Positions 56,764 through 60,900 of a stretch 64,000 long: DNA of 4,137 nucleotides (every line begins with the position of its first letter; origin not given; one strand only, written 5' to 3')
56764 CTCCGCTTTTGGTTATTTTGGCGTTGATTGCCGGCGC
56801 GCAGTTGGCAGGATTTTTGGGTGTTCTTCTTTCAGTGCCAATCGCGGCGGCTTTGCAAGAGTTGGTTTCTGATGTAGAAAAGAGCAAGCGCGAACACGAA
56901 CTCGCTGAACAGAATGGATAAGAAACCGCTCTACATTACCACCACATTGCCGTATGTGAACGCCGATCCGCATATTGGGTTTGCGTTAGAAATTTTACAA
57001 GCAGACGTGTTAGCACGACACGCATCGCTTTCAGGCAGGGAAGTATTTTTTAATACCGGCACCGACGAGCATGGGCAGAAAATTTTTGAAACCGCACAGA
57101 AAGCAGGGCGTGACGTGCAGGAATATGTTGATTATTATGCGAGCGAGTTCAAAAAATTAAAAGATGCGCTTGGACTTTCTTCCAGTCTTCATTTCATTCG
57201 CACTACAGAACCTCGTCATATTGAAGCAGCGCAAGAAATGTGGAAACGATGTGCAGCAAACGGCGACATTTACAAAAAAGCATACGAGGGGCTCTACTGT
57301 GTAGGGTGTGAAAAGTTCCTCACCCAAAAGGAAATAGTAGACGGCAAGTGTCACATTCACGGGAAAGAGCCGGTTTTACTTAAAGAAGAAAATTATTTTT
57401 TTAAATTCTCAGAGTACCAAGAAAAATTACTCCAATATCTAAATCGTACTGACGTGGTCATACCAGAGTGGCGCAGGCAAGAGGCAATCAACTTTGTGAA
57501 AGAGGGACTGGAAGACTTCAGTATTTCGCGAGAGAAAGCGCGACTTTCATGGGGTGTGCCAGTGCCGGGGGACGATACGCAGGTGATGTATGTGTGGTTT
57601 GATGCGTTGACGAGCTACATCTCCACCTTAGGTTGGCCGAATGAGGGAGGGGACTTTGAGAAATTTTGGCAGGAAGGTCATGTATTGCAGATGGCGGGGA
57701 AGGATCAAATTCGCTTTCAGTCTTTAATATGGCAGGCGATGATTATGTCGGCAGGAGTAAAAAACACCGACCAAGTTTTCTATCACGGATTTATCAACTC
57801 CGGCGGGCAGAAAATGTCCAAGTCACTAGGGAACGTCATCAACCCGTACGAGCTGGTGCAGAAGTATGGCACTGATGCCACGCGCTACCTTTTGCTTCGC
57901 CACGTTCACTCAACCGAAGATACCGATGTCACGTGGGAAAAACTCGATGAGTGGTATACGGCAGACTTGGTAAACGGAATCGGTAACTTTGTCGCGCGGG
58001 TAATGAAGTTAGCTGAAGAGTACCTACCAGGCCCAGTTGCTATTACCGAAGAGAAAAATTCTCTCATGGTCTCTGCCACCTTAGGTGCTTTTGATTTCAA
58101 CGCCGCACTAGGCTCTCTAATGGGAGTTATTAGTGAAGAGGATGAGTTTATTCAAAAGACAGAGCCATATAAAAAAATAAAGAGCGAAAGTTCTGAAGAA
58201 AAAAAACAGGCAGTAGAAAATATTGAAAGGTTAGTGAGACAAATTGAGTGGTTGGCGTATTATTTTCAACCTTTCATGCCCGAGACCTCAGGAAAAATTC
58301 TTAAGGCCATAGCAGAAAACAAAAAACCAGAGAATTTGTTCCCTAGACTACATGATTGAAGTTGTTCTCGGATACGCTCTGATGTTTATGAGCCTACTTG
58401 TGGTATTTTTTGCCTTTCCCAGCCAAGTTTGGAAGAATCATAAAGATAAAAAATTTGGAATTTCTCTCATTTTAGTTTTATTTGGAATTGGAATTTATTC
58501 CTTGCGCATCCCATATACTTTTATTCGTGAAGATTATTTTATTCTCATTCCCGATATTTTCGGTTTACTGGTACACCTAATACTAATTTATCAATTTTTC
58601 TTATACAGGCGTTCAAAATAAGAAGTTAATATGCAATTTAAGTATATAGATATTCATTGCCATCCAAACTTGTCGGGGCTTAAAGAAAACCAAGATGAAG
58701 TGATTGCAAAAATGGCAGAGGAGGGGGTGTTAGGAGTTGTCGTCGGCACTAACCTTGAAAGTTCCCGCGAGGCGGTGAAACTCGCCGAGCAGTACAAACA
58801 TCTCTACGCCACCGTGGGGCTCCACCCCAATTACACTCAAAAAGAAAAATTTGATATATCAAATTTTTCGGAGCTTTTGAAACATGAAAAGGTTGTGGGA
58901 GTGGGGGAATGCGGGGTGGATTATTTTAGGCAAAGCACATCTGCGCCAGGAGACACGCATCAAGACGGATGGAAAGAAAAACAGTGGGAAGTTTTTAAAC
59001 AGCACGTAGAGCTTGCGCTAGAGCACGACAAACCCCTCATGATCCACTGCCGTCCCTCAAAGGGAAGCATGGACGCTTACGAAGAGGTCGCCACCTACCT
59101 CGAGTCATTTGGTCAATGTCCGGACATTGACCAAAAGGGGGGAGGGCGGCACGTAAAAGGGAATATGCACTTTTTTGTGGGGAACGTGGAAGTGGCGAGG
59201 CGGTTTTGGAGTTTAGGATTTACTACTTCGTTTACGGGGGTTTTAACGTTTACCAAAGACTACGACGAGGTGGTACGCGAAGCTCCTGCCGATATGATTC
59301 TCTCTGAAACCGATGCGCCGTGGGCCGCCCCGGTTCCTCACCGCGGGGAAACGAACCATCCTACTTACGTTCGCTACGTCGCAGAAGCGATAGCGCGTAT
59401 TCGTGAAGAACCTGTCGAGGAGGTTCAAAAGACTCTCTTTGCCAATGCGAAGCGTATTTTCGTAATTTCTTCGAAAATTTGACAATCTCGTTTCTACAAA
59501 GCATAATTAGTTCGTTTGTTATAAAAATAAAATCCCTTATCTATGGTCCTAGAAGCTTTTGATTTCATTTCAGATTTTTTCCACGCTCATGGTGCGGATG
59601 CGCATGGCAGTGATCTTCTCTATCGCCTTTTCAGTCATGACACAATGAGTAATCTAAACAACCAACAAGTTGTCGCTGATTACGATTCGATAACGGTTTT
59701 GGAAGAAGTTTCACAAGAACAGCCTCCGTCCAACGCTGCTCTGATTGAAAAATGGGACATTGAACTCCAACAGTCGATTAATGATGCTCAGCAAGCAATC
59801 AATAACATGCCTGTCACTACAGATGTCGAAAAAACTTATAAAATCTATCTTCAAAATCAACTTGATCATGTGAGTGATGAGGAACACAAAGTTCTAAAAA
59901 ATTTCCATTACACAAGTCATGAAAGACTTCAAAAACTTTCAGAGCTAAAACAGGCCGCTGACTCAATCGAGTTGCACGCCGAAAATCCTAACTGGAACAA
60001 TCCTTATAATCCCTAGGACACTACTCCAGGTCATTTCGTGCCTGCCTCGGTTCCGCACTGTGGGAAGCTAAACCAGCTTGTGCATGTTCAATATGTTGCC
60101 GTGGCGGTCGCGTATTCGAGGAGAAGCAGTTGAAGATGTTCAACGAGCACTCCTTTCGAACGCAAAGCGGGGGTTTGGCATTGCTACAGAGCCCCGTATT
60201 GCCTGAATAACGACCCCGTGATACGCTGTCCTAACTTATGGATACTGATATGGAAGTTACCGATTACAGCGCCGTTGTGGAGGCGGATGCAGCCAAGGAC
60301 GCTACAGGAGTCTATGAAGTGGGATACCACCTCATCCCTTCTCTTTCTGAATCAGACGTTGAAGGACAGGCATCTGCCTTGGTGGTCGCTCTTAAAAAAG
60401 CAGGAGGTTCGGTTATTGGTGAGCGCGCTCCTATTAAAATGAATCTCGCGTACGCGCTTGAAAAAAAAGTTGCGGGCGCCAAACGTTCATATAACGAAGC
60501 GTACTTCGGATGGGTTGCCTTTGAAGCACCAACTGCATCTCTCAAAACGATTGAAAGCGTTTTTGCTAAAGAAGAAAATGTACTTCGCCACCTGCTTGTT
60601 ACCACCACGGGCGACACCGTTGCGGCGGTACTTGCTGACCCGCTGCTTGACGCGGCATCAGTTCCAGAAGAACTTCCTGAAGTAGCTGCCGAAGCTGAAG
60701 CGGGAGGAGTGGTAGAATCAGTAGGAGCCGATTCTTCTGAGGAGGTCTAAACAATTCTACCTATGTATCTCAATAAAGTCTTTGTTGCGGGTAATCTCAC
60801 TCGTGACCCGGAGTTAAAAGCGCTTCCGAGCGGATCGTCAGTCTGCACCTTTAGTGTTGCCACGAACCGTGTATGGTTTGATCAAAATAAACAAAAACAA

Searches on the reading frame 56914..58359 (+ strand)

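Call 62: search_protein_families(library=pfam, proteins=[window:56914-58359:+], max_evalue=0.0001)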
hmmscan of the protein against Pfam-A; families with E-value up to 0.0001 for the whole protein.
window:56914-58359:+ (481 aa): 4 families
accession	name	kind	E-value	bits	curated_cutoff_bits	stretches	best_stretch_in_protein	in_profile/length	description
PF09334.17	tRNA-synt_1g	-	1.6e-98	330.5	20.1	2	139-364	162-391/391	tRNA synthetases class I (M)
PF00133.28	tRNA-synt_1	-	6.6e-37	127.7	22.7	2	221-336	295-410/414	tRNA synthetases class I (I, L, M and V)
PF01406.26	tRNA-synt_1e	-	3.1e-15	56.8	27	2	14-124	18-126/301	tRNA synthetases class I (C) catalytic domain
PF01921.24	tRNA-synt_1f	-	1.3e-06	28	27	1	252-336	230-321/360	tRNA synthetases class I (K)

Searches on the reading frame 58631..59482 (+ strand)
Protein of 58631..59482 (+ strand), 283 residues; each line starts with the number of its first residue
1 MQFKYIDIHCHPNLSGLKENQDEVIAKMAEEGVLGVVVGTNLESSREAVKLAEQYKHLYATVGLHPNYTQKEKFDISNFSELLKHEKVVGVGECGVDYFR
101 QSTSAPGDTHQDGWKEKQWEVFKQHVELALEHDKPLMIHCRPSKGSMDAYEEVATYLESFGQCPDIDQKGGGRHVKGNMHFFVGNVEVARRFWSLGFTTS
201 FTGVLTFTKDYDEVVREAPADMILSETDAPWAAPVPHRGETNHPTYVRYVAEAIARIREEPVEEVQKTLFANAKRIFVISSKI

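Call 62: search_protein_families(library=pfam, proteins=[window:58631-59482:+], max_evalue=0.0001)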
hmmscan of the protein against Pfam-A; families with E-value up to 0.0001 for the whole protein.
window:58631-59482:+ (283 aa): 1 family
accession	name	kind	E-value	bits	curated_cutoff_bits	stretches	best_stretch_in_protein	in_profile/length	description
PF01026.27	TatD_DNase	-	2.9e-71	240.3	27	1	6-277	1-252/253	TatD related DNase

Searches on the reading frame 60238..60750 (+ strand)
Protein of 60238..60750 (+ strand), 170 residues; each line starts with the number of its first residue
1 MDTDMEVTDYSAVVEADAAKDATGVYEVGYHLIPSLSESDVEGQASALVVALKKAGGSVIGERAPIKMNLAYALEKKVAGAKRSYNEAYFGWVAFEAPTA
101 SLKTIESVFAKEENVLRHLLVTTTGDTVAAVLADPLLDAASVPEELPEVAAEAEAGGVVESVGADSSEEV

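Call 62: search_protein_families(library=pfam, proteins=[window:60238-60750:+], max_evalue=0.0001)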
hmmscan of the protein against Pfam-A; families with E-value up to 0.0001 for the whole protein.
window:60238-60750:+ (170 aa): 1 family
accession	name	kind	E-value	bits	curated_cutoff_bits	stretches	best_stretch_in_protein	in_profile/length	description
PF01250.22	Ribosomal_S6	-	4.6e-09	36.8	27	1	26-121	2-89/90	Ribosomal protein S6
